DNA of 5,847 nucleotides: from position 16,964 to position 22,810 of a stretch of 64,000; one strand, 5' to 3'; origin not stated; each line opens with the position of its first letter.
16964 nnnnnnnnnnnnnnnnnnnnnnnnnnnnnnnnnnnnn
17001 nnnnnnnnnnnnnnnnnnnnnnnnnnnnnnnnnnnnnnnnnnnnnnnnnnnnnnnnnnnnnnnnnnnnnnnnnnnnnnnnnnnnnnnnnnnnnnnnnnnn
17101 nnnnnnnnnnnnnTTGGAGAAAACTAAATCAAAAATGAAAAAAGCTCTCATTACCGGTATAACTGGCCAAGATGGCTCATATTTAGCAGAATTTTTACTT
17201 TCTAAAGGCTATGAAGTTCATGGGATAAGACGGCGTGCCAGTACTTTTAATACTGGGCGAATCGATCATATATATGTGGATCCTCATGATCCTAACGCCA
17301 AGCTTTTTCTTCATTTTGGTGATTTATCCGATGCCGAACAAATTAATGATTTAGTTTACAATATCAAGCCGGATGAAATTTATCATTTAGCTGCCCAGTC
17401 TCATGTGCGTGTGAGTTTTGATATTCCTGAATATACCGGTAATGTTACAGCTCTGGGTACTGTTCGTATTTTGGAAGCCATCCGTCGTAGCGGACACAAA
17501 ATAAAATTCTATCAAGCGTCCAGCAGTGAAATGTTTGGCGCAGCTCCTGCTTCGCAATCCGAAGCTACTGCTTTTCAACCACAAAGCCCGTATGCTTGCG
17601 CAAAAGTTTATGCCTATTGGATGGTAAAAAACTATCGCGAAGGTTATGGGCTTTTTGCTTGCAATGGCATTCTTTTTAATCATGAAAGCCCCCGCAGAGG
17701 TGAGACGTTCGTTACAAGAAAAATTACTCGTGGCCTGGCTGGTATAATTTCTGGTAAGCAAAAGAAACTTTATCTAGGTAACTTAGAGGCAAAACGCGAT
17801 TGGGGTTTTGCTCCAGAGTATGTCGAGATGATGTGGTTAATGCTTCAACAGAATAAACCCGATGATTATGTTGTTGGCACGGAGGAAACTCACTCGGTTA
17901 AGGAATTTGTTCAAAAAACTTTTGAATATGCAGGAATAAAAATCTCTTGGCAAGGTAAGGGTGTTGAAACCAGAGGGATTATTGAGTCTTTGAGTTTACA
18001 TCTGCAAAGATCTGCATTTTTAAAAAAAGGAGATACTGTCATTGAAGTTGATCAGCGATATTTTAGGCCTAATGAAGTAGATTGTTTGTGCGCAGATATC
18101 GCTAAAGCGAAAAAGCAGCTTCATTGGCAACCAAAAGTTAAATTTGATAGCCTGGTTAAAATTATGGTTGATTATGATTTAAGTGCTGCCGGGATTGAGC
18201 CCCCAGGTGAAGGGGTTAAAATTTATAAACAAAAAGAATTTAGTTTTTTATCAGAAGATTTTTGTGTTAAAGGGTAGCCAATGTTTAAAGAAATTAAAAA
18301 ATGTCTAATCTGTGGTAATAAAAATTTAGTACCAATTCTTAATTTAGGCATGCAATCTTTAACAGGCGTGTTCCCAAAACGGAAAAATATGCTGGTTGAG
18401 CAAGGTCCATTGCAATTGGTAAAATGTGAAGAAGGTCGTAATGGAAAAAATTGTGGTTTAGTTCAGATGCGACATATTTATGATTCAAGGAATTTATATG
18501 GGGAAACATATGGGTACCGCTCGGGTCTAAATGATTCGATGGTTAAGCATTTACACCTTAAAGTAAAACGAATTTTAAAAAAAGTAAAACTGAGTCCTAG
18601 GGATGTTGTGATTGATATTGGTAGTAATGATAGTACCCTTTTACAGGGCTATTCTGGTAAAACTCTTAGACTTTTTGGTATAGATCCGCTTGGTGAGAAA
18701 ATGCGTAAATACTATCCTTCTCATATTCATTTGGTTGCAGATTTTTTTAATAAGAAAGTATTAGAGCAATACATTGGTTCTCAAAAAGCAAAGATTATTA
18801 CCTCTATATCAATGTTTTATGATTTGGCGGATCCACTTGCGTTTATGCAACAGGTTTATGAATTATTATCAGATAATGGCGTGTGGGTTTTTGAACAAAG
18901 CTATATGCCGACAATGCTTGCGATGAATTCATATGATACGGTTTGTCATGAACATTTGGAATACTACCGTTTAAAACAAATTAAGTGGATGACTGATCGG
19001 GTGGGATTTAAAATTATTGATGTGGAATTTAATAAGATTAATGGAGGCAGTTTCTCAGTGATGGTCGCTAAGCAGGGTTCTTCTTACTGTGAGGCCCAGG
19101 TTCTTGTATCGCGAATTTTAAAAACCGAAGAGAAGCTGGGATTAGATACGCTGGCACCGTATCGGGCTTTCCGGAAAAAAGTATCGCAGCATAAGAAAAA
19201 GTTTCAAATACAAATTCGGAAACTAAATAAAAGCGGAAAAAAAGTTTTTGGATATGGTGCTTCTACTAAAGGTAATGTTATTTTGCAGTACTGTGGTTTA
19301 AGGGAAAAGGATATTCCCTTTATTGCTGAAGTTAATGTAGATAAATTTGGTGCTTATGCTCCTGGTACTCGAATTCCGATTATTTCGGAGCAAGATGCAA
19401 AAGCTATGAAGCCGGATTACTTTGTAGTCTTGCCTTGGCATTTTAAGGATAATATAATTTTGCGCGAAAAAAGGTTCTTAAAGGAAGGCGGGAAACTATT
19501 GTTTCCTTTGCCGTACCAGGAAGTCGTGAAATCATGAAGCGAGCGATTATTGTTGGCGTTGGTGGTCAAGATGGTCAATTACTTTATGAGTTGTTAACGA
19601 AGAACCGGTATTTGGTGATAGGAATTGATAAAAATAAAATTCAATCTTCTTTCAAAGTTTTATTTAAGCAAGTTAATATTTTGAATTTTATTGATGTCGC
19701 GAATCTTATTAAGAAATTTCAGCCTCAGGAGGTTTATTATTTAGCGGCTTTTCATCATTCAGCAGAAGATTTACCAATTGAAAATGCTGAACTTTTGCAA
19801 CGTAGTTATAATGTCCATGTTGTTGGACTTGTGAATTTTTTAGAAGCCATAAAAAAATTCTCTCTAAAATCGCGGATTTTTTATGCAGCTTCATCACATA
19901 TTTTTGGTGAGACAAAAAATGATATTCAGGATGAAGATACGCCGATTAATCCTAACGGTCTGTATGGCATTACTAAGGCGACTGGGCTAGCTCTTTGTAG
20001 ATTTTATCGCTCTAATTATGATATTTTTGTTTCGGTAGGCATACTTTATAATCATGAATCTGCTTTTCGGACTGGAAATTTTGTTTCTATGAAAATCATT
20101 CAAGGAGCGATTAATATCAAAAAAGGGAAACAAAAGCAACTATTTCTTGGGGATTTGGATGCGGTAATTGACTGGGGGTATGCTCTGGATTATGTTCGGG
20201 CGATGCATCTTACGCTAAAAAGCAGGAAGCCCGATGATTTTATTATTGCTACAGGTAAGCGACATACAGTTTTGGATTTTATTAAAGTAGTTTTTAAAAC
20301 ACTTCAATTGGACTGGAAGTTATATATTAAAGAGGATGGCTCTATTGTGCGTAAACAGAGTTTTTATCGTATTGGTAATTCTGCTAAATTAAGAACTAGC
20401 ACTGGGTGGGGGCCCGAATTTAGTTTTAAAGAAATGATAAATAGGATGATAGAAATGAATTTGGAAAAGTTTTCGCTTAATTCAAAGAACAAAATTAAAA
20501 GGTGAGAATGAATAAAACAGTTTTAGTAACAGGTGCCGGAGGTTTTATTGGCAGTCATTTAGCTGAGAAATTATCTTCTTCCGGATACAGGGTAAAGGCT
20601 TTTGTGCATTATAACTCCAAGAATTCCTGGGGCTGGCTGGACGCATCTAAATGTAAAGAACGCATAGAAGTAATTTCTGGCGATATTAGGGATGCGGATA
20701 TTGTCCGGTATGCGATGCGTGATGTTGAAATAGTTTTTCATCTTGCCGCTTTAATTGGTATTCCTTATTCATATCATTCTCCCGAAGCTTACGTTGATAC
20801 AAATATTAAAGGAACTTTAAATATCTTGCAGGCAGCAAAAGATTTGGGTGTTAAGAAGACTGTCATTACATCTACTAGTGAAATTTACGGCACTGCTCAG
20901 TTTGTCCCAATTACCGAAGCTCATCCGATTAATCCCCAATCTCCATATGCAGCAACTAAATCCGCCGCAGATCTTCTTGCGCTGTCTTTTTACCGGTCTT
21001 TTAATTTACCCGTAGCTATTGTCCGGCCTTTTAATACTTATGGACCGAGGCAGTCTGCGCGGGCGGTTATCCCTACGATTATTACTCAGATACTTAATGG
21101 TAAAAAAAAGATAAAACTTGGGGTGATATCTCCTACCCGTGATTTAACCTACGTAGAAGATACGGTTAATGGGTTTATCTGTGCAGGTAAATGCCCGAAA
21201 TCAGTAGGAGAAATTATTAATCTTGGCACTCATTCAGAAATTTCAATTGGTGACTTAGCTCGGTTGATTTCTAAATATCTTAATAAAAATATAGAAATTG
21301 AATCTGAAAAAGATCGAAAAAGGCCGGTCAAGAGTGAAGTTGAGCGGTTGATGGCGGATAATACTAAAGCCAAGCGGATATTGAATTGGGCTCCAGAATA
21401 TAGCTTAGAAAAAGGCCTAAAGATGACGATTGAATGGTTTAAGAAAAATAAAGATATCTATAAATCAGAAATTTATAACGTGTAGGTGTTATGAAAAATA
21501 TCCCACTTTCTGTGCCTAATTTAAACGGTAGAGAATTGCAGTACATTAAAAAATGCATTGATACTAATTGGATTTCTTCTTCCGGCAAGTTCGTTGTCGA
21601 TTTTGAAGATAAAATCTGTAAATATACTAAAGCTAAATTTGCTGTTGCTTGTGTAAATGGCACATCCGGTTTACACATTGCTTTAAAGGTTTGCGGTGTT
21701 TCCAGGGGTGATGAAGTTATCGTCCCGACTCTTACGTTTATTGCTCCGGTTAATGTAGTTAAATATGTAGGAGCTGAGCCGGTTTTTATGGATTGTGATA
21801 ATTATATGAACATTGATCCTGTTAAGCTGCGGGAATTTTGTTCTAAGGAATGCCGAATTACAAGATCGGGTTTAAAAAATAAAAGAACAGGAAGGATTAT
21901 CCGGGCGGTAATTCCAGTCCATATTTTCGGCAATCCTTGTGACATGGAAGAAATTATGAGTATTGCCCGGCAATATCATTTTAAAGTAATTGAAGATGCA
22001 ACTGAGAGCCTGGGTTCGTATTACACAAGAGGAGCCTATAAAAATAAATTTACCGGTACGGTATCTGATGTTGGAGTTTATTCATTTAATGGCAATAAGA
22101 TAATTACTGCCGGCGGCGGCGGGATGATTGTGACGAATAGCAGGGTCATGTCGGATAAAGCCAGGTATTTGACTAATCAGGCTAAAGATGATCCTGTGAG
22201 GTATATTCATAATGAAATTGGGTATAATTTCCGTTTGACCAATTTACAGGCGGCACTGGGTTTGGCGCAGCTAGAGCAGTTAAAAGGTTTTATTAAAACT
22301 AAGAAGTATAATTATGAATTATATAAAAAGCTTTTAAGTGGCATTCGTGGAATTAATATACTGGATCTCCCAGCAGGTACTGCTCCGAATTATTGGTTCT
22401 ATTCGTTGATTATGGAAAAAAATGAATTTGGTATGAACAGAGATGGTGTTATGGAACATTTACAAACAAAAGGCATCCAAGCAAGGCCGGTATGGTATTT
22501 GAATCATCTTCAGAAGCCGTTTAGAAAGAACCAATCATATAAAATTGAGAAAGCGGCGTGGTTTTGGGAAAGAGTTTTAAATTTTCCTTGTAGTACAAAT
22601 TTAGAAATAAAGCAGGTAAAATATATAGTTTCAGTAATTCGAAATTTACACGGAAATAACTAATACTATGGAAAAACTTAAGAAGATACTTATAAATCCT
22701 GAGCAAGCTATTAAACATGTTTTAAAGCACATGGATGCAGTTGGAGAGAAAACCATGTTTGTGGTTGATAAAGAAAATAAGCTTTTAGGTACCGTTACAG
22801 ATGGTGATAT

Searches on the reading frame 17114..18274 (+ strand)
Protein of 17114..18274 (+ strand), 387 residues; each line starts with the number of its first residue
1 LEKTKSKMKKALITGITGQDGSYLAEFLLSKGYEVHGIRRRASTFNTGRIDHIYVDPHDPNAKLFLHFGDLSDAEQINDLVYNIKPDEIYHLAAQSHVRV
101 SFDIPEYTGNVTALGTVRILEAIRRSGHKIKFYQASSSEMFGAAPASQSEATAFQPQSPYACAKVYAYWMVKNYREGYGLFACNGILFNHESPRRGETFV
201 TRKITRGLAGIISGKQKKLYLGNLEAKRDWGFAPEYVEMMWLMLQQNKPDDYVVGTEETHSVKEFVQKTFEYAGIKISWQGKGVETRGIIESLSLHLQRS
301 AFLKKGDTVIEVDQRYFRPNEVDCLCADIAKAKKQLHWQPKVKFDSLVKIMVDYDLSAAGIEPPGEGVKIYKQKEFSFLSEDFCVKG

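Call 67: search_protein_families(library=ncbifam, proteins=[window:17114-18274:+], max_evalue=1e-10)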
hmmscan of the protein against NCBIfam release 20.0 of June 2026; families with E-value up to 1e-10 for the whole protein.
window:17114-18274:+ (387 aa): 8 families
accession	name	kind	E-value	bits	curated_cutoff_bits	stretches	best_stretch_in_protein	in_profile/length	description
TIGR01472.1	gmd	equivalog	8.5e-165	548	415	1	9-357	1-340/342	GDP-mannose 4,6-dehydratase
TIGR01181.1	dTDP_gluc_dehyt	equivalog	2.7e-30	105.5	365.1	1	11-354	2-310/321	dTDP-glucose 4,6-dehydratase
TIGR04180.1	EDH_00030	hypoth_equivalog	1.9e-27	96.1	475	1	12-277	2-260/297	NAD-dependent 4,6-dehydratase LegB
TIGR02622.1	CDP_4_6_dhtase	equivalog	8.7e-26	90.9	278.45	1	8-178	4-172/352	CDP-glucose 4,6-dehydratase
TIGR01179.1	galE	equivalog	2.4e-18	66.1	262.3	1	11-177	2-162/332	UDP-glucose 4-epimerase GalE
NF043036.1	ErythonDh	equivalog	7.9e-15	54.9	325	1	10-178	2-168/321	D-erythronate dehydrogenase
NF007582.0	PRK10217.1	equivalog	1.2e-13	50.9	698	1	8-257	1-254/355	dTDP-glucose 4,6-dehydratase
NF007490.0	PRK10084.1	subfamily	2.5e-13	49.8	649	0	62-258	50-262/361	dTDP-glucose 4,6-dehydratase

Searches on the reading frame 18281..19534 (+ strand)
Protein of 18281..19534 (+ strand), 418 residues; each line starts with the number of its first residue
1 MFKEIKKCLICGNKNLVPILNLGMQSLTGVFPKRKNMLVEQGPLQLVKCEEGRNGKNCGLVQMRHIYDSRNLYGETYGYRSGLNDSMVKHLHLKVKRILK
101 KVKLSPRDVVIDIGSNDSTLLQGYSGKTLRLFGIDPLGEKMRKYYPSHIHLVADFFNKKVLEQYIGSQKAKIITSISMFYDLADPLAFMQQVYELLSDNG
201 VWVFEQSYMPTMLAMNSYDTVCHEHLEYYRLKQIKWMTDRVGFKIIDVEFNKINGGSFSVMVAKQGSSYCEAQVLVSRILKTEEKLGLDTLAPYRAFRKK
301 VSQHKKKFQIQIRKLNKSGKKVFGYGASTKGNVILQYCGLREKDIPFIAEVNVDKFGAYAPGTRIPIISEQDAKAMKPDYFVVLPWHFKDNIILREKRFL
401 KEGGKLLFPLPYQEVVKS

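Call 67: search_protein_families(library=ncbifam, proteins=[window:18281-19534:+], max_evalue=1e-10)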
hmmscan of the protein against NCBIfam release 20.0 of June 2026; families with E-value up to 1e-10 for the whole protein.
window:18281-19534:+ (418 aa): 0 families

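Call 88: search_protein_families(library=pfam, proteins=[window:18281-19534:+], max_evalue=0.0001)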
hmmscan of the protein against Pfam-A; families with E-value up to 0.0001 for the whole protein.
window:18281-19534:+ (418 aa): 3 families
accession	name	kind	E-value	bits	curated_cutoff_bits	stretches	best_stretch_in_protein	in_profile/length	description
PF08484.17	Methyltransf_14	-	9.2e-51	172.3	23.5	1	253-411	2-160/160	C-methyltransferase C-terminal domain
PF13489.12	Methyltransf_23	-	1.5e-13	51.3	27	1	95-247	13-163/164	Methyltransferase domain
PF08421.16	Methyltransf_13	-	6e-12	46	31.3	1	8-73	1-62/62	Putative zinc binding domain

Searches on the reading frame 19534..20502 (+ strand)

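Call 19: search_protein_families(library=pfam, proteins=[window:19534-20502:+], max_evalue=0.0001)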
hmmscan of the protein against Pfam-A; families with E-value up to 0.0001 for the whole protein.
window:19534-20502:+ (323 aa): 3 families
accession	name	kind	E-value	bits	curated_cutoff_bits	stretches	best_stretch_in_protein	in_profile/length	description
PF16363.11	GDP_Man_Dehyd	-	7.1e-65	220.1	27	1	6-305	2-332/332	GDP-mannose 4,6 dehydratase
PF01370.27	Epimerase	-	1.6e-38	132.9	20.9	1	5-238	2-239/240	NAD dependent epimerase/dehydratase family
PF04321.23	RmlD_sub_bind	-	5e-09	36.1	27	1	4-174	3-154/287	RmlD substrate binding domain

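Call 67: search_protein_families(library=ncbifam, proteins=[window:19534-20502:+], max_evalue=1e-10)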
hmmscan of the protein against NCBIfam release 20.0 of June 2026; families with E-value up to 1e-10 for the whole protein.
window:19534-20502:+ (323 aa): 2 families
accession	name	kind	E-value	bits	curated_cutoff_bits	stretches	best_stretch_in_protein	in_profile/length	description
TIGR01472.1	gmd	equivalog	3.8e-60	203.9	415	1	2-312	1-341/342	GDP-mannose 4,6-dehydratase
TIGR01181.1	dTDP_gluc_dehyt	equivalog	1.2e-22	80.5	365.1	1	35-309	45-311/321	dTDP-glucose 4,6-dehydratase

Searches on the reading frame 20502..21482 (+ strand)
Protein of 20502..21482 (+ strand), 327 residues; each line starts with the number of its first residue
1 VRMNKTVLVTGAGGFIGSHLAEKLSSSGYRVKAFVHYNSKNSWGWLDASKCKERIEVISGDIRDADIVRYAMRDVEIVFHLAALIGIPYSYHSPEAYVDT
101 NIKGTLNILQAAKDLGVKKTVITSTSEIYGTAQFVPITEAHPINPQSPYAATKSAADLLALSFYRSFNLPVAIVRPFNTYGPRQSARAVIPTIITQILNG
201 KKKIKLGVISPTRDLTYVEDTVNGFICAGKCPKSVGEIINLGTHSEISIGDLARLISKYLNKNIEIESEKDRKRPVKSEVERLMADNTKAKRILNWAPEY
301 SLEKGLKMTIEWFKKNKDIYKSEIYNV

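Call 19: search_protein_families(library=pfam, proteins=[window:20502-21482:+], max_evalue=0.0001)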
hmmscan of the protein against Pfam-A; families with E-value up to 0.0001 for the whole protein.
window:20502-21482:+ (327 aa): 9 families
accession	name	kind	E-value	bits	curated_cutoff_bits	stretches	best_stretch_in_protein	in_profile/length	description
PF16363.11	GDP_Man_Dehyd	-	5.2e-74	250.1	27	1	8-309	1-332/332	GDP-mannose 4,6 dehydratase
PF01370.27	Epimerase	-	1.5e-57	195.2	20.9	1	7-242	1-240/240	NAD dependent epimerase/dehydratase family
PF01073.25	3Beta_HSD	-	9.2e-28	97.5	22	1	8-230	1-230/280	3-beta hydroxysteroid dehydrogenase/isomerase family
PF02719.21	Polysacc_synt_2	-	2.4e-24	86.5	20.2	1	7-286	1-276/293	Polysaccharide biosynthesis protein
PF07993.18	NAD_binding_4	-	7e-16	58.6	20.1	1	9-181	1-209/258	Male sterility protein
PF13460.12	NAD_binding_10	-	1.5e-13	51.5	27.2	1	11-176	1-143/184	NAD(P)H-binding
PF05368.20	NmrA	-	4.8e-11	43.2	27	1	3-124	1-106/298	NmrA-like family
PF04321.23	RmlD_sub_bind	-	1.1e-09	38.2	27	1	6-157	2-133/287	RmlD substrate binding domain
PF00106.31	adh_short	-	1.4e-07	31.6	26.6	1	5-161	1-161/195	short chain dehydrogenase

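Call 67: search_protein_families(library=ncbifam, proteins=[window:20502-21482:+], max_evalue=1e-10)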
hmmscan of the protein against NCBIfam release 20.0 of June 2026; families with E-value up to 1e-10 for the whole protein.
window:20502-21482:+ (327 aa): 23 families
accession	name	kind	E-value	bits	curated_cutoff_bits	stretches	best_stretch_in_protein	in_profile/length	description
TIGR04180.1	EDH_00030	hypoth_equivalog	4.2e-149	495.5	475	1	7-301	1-297/297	NAD-dependent 4,6-dehydratase LegB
TIGR01181.1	dTDP_gluc_dehyt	equivalog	2.5e-52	178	365.1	1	7-321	2-319/321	dTDP-glucose 4,6-dehydratase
TIGR01179.1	galE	equivalog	2e-43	148.5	262.3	1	7-318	2-330/332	UDP-glucose 4-epimerase GalE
TIGR02622.1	CDP_4_6_dhtase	equivalog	4.9e-37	127.9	278.45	1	4-316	4-333/352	CDP-glucose 4,6-dehydratase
NF011728.1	PRK15181.1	equivalog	1.8e-34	119.3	760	1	4-319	15-344/348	Vi polysaccharide biosynthesis UDP-N-acetylglucosaminuronic acid C-4 epimerase TviC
TIGR03466.1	HpnA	hypoth_equivalog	9.7e-31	106.9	367.65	1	6-255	2-241/327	hopanoid-associated sugar epimerase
NF007582.0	PRK10217.1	equivalog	7e-30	104.3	698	1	5-321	2-339/355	dTDP-glucose 4,6-dehydratase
TIGR01472.1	gmd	equivalog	1.9e-29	103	415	1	5-311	1-336/342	GDP-mannose 4,6-dehydratase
NF007490.0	PRK10084.1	subfamily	7.6e-29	100.8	649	1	7-319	3-340/361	dTDP-glucose 4,6-dehydratase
NF007956.0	PRK10675.1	subfamily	2.1e-26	92.9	394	1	6-320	2-336/338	UDP-glucose 4-epimerase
NF042423.1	oxyalk_red_Shew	equivalog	1e-24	87.3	580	1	5-229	9-221/331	2-alkyl-3-oxoalkanoate reductase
TIGR03589.1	PseB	equivalog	7e-22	77.8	407.75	1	3-266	3-251/324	UDP-N-acetylglucosamine 4,6-dehydratase (inverting)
NF042422.1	oxyalk_red_OleD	equivalog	2.2e-21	76.6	580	1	7-225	3-211/329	2-alkyl-3-oxoalkanoate reductase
NF043036.1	ErythonDh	equivalog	5.4e-21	75.1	325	1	7-203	3-207/321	D-erythronate dehydrogenase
TIGR02197.1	heptose_epim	equivalog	1.1e-20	74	274.6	1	7-315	1-315/316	ADP-glyceromanno-heptose 6-epimerase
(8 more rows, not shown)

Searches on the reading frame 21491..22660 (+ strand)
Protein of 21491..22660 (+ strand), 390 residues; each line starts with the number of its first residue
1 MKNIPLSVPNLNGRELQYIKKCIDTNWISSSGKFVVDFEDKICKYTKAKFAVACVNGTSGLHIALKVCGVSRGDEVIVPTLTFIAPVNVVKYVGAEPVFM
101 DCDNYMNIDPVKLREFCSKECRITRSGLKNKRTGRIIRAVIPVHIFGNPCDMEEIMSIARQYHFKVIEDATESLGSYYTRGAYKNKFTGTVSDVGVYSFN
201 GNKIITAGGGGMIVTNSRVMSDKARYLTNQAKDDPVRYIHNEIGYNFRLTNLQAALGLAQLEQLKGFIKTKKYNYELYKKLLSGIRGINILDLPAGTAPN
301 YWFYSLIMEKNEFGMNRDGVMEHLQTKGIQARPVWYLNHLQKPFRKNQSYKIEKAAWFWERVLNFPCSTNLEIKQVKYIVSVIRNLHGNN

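Call 19: search_protein_families(library=pfam, proteins=[window:21491-22660:+], max_evalue=0.0001)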
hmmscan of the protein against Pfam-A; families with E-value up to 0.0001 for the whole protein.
window:21491-22660:+ (390 aa): 2 families
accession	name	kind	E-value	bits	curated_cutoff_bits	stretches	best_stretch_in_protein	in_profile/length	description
PF01041.23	DegT_DnrJ_EryC1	-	3.1e-96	323.2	19.8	1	12-383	4-359/360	DegT/DnrJ/EryC1/StrS aminotransferase family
PF00155.27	Aminotran_1_2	-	1.3e-05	25.1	19.7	1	36-115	45-135/361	Aminotransferase class I and II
